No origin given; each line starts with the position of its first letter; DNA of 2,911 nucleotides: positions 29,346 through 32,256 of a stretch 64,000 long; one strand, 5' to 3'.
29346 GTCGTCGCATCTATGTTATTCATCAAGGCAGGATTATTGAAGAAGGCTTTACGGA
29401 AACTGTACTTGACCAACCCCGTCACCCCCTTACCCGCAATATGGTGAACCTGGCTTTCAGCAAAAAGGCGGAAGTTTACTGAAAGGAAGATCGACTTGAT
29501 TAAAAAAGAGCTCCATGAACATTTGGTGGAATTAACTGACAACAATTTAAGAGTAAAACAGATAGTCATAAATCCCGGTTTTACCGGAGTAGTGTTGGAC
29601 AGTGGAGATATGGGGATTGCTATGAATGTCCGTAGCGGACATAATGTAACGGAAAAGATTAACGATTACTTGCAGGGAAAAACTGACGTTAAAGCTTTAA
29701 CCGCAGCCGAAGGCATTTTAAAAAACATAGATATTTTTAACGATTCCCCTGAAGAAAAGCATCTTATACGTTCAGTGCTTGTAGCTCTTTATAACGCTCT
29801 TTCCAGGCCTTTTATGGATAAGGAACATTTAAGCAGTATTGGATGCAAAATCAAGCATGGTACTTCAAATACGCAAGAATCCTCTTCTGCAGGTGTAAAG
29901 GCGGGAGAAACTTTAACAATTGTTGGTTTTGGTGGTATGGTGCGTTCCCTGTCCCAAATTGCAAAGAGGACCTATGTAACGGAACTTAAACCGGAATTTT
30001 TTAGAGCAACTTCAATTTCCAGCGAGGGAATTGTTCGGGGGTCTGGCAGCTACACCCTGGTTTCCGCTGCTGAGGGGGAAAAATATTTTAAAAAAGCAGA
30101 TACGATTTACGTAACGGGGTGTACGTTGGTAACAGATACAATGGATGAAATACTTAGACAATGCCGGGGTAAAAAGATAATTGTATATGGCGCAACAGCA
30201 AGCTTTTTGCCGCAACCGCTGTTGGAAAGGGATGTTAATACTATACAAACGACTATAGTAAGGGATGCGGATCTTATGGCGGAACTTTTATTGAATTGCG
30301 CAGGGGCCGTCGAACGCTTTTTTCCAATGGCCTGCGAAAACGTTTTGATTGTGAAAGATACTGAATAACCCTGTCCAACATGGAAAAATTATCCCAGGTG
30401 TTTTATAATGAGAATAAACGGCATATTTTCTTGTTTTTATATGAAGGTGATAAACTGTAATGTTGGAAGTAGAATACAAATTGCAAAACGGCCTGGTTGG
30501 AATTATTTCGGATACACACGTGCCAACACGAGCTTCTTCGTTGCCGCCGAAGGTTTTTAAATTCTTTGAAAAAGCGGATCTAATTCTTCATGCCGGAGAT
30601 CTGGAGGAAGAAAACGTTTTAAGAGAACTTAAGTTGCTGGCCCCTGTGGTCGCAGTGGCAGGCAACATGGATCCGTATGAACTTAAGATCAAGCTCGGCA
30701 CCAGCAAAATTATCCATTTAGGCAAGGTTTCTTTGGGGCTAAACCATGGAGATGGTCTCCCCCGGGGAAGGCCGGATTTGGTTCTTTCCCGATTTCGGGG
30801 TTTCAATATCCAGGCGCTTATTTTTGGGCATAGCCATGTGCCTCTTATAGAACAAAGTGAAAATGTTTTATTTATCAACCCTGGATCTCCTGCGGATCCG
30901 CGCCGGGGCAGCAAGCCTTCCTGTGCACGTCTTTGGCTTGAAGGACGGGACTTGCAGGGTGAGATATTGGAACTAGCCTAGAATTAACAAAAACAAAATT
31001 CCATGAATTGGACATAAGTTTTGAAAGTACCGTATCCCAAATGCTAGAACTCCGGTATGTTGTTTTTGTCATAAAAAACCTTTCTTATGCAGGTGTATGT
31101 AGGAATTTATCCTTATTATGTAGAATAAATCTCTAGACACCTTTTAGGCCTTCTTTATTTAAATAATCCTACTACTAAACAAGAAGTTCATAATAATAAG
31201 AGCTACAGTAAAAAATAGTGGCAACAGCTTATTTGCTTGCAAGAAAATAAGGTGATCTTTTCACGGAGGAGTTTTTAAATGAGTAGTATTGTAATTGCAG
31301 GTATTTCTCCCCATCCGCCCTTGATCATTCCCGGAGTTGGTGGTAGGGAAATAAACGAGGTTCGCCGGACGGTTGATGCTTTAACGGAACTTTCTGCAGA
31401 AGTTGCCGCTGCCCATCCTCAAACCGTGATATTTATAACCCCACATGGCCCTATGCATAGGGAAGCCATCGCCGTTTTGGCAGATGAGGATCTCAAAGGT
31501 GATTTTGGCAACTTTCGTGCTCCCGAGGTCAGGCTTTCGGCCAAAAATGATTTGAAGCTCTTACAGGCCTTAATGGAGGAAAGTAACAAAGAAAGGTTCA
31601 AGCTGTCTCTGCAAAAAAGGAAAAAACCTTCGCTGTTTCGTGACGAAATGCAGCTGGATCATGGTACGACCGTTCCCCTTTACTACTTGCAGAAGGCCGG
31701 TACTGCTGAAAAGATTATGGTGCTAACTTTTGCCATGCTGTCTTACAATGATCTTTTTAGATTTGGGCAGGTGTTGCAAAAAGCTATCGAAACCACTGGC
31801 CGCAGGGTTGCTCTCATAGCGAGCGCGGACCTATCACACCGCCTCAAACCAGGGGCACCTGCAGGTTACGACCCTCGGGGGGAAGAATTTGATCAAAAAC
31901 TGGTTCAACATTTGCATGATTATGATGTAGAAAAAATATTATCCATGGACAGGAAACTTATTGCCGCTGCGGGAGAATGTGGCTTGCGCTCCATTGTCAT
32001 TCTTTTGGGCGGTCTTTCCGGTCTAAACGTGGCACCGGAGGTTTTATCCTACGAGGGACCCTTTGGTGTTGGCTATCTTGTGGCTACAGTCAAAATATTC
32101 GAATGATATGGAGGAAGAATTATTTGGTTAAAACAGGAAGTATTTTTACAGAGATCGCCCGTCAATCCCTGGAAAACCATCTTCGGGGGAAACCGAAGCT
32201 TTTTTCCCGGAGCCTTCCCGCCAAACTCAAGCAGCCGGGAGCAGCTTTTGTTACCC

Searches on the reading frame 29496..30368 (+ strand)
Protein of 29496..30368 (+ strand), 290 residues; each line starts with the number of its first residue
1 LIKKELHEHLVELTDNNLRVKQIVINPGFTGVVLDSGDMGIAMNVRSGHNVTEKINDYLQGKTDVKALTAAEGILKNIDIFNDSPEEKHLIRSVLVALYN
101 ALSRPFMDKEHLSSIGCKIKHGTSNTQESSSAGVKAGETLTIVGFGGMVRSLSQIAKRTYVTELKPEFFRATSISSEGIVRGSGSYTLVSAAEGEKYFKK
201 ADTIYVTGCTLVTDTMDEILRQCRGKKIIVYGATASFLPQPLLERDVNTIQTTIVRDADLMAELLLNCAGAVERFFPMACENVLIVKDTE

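Call 51: search_protein_families(library=pfam, max_evalue=0.00001, proteins=[window:29496-30368:+])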
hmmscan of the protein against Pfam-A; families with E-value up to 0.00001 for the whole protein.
window:29496-30368:+ (290 aa): 2 families
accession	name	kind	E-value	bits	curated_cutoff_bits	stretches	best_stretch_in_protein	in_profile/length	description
PF04016.18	DUF364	-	1.3e-19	70.7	23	1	133-268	7-131/147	Putative heavy-metal chelation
PF13938.11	DUF4213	-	1.8e-06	28.5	23.5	1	14-63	8-57/75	Putative heavy-metal chelation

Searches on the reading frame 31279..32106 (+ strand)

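Call 53: search_protein_families(library=pfam, max_evalue=0.00001, proteins=[window:31279-32106:+])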
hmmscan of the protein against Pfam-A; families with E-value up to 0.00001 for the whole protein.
window:31279-32106:+ (275 aa): 2 families
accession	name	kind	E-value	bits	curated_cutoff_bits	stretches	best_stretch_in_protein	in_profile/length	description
PF02900.23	LigB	-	1.6e-47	162.2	26.3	1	10-268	5-268/269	Catalytic LigB subunit of aromatic ring-opening dioxygenase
PF01875.22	Memo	-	1e-07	31.9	27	1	41-257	56-248/269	Memo-like protein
